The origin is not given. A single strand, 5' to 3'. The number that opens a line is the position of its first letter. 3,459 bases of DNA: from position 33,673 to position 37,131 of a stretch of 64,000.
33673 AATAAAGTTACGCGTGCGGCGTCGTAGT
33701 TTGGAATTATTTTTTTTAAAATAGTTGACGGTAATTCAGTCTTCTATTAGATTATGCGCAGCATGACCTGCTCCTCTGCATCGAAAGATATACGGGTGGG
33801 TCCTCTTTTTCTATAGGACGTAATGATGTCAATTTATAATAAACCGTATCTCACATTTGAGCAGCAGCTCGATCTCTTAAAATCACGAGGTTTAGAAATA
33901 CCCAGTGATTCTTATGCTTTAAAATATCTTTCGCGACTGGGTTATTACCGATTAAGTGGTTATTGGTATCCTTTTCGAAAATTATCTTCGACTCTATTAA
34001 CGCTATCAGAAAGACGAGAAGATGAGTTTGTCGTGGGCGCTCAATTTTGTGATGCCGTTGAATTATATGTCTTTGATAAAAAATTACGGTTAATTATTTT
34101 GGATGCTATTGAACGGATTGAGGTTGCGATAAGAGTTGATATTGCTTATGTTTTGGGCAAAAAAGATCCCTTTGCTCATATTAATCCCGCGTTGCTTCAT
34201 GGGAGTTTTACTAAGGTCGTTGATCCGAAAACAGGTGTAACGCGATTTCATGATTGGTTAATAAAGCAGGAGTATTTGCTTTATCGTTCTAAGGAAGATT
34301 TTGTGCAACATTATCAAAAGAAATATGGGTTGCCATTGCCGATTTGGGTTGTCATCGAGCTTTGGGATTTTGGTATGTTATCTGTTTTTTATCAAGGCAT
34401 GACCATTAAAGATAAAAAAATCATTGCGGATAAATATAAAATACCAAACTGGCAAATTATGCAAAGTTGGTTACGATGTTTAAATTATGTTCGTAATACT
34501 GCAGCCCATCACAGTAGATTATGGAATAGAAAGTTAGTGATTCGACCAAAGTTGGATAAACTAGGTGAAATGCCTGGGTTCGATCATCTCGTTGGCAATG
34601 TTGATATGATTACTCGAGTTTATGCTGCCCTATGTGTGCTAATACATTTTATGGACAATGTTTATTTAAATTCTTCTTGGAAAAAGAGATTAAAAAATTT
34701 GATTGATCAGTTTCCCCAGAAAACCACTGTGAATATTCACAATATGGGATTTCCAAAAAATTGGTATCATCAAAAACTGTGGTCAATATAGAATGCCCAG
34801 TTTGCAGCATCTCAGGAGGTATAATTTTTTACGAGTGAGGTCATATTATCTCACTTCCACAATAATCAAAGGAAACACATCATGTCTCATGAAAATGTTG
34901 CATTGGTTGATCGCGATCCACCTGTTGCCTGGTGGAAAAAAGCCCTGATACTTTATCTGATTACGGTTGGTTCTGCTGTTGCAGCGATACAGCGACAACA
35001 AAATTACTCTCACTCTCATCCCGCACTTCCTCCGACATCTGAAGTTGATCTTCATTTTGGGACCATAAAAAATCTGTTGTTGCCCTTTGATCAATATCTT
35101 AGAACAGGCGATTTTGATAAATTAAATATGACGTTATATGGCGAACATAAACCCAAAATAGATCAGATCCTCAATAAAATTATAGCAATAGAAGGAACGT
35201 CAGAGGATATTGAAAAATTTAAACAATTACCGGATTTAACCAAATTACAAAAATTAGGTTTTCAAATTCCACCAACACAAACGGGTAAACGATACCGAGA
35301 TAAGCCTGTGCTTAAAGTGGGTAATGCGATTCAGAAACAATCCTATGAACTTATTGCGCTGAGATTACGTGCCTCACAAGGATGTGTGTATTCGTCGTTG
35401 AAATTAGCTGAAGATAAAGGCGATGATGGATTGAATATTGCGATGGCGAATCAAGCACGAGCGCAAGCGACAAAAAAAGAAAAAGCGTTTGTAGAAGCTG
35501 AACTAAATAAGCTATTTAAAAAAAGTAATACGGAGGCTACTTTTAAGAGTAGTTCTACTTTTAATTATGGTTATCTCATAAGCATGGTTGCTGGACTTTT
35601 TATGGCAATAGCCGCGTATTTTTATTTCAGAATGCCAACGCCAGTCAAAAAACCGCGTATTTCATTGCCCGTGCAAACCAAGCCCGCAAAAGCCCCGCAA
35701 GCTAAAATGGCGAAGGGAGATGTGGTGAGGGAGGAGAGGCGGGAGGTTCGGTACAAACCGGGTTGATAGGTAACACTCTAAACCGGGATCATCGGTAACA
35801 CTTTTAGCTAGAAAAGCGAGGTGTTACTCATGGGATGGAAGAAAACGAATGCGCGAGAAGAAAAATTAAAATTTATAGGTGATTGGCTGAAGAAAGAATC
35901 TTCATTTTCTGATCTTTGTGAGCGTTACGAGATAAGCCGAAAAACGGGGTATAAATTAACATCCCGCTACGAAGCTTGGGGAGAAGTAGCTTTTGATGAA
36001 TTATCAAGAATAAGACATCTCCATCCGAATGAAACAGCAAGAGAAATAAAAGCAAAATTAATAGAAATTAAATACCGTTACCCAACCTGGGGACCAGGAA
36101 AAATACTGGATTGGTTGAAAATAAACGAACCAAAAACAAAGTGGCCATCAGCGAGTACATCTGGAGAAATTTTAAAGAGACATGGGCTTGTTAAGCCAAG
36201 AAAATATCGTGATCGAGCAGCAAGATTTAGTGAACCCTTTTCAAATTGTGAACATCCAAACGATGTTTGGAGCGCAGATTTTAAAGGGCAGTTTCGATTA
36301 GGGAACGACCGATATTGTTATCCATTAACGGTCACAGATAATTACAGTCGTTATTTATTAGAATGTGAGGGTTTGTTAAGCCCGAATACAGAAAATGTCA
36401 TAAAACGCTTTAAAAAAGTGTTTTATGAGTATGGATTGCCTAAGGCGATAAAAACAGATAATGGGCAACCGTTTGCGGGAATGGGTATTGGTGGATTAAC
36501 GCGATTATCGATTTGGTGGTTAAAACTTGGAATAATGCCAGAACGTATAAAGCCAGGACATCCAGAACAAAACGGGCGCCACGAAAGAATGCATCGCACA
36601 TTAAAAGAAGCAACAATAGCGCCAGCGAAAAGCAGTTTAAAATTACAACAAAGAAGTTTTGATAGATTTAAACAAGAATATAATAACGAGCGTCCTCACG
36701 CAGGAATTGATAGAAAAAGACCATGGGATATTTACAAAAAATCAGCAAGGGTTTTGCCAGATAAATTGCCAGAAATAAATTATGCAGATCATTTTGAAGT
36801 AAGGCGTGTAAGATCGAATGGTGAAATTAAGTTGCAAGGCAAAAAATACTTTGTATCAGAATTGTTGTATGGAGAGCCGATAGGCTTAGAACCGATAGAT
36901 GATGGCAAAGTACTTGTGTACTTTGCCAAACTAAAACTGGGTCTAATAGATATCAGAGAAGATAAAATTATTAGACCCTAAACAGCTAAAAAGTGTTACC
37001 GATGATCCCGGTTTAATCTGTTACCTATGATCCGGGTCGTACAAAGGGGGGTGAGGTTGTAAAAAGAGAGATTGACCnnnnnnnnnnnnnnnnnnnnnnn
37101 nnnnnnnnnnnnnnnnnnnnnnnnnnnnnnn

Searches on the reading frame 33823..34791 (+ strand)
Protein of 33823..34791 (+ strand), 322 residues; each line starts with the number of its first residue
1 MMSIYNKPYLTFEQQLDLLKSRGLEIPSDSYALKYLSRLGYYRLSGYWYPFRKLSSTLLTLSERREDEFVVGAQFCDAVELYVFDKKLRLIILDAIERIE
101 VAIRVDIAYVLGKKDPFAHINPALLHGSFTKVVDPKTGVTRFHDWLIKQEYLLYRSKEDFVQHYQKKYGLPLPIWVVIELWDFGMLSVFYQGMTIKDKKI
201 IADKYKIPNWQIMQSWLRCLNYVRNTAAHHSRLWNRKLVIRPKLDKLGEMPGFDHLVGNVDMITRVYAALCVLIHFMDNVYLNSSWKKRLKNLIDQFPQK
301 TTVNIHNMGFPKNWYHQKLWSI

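Call 24: search_protein_families(library=pfam, proteins=[window:33823-34791:+], max_evalue=0.001)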
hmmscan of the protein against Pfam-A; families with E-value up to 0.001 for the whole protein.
window:33823-34791:+ (322 aa): 1 family
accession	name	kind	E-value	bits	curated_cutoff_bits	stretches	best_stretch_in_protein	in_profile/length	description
PF07751.16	Abi_2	-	2.8e-56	191.2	25.6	1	34-235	1-184/184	Abi-like protein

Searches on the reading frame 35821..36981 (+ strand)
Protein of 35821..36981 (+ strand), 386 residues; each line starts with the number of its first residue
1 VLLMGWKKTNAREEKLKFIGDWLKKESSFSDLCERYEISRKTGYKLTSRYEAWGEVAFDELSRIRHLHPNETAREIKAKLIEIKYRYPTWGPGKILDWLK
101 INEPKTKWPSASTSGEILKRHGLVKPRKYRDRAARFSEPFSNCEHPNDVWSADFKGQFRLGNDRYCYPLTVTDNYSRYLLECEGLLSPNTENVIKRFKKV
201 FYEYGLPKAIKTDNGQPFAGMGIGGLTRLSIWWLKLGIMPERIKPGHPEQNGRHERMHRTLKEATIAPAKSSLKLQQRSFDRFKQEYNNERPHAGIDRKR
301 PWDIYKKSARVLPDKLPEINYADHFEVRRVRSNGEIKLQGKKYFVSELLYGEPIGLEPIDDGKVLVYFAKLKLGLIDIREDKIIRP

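Call 24: search_protein_families(library=pfam, proteins=[window:35821-36981:+], max_evalue=0.001)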
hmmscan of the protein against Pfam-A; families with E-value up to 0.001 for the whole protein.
window:35821-36981:+ (386 aa): 6 families
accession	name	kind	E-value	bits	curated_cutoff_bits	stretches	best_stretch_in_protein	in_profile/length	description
PF13683.12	rve_3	-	1.2e-14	54.2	26.5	1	237-301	2-67/67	Integrase core domain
PF00665.32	rve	-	1.4e-11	45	32.6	1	145-248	3-102/102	Integrase core domain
PF13518.12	HTH_28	-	2e-07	31.4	25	1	14-58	1-44/52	Helix-turn-helix domain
PF13565.12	HTH_32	-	0.00017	22.5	33.7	1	42-118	1-73/73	Homeodomain-like domain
PF13551.12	HTH_29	-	0.00032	21.2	28.1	0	29-65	15-51/64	Winged helix-turn helix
PF24764.1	rva_4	-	0.00052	20.2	26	0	144-217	5-75/194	Integrase core domain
